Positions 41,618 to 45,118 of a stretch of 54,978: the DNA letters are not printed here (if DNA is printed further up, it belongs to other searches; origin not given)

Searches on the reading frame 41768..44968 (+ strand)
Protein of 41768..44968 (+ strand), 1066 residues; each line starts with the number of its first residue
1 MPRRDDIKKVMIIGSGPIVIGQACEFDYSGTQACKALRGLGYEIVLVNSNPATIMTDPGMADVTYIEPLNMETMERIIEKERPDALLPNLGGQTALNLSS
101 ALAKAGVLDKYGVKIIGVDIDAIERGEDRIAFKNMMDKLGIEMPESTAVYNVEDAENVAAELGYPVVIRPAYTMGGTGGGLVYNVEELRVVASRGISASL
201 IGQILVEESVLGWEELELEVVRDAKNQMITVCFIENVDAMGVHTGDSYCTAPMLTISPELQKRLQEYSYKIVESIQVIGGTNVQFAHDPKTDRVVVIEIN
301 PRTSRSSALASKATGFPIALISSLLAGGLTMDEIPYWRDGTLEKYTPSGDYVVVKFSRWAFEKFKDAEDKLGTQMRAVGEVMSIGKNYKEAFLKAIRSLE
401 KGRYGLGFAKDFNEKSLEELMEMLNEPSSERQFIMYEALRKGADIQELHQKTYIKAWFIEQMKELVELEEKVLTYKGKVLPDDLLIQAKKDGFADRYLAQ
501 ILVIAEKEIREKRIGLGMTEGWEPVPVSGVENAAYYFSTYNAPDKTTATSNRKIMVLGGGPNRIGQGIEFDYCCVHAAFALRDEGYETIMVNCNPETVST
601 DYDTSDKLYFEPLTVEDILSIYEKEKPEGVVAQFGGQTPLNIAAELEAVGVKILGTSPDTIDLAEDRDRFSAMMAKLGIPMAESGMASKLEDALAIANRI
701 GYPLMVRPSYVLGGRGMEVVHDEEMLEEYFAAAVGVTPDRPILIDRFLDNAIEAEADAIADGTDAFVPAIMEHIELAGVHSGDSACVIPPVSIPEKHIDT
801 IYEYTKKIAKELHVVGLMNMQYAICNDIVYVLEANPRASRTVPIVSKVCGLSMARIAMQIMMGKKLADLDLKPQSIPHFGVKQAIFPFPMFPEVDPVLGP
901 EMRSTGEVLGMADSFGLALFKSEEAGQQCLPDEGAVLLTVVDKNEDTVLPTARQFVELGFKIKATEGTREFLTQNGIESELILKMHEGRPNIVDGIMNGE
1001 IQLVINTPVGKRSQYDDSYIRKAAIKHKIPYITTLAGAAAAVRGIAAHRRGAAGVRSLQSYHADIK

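Call 88: search_protein_families(library=pfam, proteins=[window:41768-44968:+], max_evalue=0.00001)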
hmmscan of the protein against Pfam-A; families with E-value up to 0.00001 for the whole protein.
window:41768-44968:+ (1066 aa): 11 families
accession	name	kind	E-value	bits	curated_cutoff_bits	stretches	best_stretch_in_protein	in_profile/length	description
PF25596.1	CPSase_L_D1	-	6.6e-102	336.1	27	2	551-662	2-117/118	Carbamoyl phosphate synthase preATP-grasp domain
PF02786.22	CPSase_L_D2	-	1.1e-96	322.8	19.8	2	128-333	1-210/211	Carbamoyl-phosphate synthase L chain, ATP binding domain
PF02222.28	ATP-grasp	-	1.8e-24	86.8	27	2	135-304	2-164/179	ATP-grasp domain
PF02142.27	MGS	-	2.3e-24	85.8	24.1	1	948-1033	2-94/94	MGS-like domain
PF02787.25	CPSase_L_D3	-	2.3e-23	82.4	26.6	1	422-501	1-79/80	Carbamoyl-phosphate synthetase large chain, oligomerisation domain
PF07478.18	Dala_Dala_lig_C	-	2.2e-15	57.1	24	1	153-301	26-174/204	D-ala D-ala ligase C-terminus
PF15632.11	ATPgrasp_Ter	-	1.8e-10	41.2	29.1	0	799-865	47-112/131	ATP-grasp in the biosynthetic pathway with Ter operon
PF01071.24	GARS_A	-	3.9e-08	33.8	27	0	133-266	7-148/194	Phosphoribosylglycinamide synthetase, ATP-grasp (A) domain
PF13549.11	ATP-grasp_5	-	6.9e-08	32.6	27.6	0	133-169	16-52/221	ATP-grasp domain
PF02655.19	ATP-grasp_3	-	7e-08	33.2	23.2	0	128-303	3-157/160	ATP-grasp domain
PF08442.15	ATP-grasp_2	-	2.1e-06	27.9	29.5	0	133-230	8-121/202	ATP-grasp domain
